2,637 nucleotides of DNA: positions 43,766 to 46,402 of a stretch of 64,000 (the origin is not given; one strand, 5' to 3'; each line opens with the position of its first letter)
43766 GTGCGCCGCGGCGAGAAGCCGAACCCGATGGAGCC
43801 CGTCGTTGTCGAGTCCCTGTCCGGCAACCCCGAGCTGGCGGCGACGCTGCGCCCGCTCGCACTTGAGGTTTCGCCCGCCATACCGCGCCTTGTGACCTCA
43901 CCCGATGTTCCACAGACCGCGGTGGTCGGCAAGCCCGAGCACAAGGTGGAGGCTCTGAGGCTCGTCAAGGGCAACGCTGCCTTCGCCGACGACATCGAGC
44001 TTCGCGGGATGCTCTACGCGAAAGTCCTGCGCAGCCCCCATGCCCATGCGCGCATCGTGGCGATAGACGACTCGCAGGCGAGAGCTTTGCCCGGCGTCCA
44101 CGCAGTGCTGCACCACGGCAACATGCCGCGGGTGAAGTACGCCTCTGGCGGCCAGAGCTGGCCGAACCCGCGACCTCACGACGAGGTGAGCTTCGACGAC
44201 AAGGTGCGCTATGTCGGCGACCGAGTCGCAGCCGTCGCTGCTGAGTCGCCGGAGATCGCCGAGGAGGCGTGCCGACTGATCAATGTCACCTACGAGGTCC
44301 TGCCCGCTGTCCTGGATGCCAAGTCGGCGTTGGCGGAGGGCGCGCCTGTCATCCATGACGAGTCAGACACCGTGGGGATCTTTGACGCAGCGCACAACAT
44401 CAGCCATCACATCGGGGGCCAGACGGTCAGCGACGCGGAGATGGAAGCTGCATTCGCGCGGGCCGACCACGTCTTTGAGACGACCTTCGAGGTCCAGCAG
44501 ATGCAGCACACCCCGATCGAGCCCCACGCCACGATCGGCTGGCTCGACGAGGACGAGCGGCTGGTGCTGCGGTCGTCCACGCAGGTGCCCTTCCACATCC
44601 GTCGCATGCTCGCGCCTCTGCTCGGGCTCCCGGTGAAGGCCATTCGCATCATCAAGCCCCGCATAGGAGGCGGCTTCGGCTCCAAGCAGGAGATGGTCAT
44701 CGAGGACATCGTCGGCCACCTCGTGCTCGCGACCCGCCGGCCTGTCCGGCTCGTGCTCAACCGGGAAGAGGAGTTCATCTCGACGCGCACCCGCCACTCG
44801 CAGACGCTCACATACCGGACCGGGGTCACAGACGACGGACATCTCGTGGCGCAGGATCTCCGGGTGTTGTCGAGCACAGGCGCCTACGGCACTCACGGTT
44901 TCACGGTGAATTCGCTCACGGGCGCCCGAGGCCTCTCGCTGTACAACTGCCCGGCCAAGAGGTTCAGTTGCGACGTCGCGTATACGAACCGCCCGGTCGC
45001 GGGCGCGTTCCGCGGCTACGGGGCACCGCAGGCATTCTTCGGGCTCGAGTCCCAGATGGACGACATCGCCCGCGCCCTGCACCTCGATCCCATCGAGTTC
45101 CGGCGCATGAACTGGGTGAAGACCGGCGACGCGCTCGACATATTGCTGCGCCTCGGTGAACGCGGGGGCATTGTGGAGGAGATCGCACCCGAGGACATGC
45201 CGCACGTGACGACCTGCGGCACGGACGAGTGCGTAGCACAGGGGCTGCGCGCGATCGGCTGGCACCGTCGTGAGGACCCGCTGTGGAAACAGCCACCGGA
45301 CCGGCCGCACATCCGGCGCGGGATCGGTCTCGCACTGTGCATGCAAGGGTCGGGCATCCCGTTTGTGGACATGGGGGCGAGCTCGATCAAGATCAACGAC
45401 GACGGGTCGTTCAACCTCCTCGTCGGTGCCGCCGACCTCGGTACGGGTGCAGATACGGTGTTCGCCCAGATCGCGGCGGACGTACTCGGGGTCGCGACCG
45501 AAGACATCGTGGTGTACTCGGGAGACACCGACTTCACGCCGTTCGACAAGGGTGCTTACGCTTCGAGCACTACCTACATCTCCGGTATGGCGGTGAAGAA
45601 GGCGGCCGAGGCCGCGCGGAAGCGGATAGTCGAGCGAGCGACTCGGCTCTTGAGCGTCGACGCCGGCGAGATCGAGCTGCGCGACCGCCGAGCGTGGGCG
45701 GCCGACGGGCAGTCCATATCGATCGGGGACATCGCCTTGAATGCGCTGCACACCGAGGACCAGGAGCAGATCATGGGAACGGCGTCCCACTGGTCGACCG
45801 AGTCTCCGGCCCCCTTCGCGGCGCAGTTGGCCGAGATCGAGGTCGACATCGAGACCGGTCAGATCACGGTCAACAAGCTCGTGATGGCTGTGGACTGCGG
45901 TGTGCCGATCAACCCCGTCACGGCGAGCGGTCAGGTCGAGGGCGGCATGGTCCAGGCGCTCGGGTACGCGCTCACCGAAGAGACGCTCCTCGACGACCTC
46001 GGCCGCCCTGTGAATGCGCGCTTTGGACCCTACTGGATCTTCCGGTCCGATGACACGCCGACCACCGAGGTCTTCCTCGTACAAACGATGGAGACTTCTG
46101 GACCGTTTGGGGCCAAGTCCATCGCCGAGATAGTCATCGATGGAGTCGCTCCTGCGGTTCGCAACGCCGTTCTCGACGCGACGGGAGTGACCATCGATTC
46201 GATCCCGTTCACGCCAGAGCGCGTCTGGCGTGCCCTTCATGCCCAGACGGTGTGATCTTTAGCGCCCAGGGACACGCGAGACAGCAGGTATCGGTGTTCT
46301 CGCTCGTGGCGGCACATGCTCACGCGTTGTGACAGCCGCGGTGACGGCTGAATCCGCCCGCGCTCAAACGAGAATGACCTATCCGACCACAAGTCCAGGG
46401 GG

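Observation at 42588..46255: Molybdenum hydroxylase whose fused [2Fe-2S] module has lost all eight cluster cysteines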

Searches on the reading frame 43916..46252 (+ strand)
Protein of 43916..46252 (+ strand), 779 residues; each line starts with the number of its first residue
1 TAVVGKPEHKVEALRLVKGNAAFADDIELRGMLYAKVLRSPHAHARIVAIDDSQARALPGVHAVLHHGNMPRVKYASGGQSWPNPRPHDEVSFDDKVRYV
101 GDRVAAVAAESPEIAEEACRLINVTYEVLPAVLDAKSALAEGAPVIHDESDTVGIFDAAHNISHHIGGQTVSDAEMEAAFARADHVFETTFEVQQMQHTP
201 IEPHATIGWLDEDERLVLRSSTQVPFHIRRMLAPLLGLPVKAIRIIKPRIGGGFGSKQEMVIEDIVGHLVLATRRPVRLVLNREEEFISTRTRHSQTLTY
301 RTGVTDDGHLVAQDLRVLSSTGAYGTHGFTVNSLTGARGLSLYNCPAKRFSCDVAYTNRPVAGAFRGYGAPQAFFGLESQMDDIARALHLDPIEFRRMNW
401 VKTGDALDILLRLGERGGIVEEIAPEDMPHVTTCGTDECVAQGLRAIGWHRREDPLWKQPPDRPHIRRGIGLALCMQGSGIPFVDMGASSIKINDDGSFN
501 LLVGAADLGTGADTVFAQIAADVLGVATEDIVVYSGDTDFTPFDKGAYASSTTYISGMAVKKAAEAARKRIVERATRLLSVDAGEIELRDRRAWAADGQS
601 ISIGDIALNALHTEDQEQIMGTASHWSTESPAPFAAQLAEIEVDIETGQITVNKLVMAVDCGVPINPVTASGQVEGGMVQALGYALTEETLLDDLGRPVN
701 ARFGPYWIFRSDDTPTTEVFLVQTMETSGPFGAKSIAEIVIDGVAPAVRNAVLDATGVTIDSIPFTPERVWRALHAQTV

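Call 64: search_solved_structures(query=window:43916-46252:+, max_evalue=1e-20, show_alignments=0)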
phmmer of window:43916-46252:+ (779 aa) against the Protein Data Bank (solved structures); distinct sequences matched with E-value up to 1e-20: 41.
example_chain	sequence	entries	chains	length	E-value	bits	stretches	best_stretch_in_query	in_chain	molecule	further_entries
1rm6_A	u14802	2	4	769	1.8e-104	353.7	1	9-777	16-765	4-hydroxybenzoyl-CoA reductase alpha subunit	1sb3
8uem_A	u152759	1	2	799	4.8e-82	279.5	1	12-776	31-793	Carbon monoxide dehydrogenase (Large chain), CoxL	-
1zxi_B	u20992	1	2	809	1.2e-75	258.3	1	7-772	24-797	Carbon monoxide dehydrogenase large chain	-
1n5w_B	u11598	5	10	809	1.7e-75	257.8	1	7-772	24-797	Carbon monoxide dehydrogenase large chain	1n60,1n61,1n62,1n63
1t3q_B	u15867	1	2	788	6e-74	252.7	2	11-414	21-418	quinoline 2-oxidoreductase large subunit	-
7dqx_A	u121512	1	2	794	6.2e-73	249.4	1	4-772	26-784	6-hydroxypseudooxynicotine dehydrogenase complex subunit gamma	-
3hrd_A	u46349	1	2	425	5.4e-70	239.7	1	3-422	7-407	Nicotinate dehydrogenase large molybdopterin subunit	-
1ffu_B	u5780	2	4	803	1.1e-68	235.3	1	7-775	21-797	CUTL, MOLYBDOPROTEIN OF CARBON MONOXIDE DEHYDROGENASE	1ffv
1dgj_A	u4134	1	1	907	1.7e-62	214.9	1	12-406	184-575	ALDEHYDE OXIDOREDUCTASE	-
1sij_A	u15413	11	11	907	2.1e-62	214.6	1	13-406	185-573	Aldehyde oxidoreductase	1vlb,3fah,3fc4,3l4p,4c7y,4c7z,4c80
4zoh_A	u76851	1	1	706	1.4e-61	211.8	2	489-764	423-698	Putative oxidoreductase molybdopterin-binding subunit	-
2w55_B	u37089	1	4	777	1.6e-50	175.3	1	4-715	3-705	XANTHINE DEHYDROGENASE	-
5y6q_C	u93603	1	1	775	1.7e-50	175.2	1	17-770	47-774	Aldehyde oxidase large subunit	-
1jro_B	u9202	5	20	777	4.2e-50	173.9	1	4-715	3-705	xanthine dehydrogenase, chain B | XANTHINE DEHYDROGENASE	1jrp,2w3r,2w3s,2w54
3sr6_C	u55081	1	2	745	2e-49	171.7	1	4-690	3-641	Xanthine dehydrogenase/oxidase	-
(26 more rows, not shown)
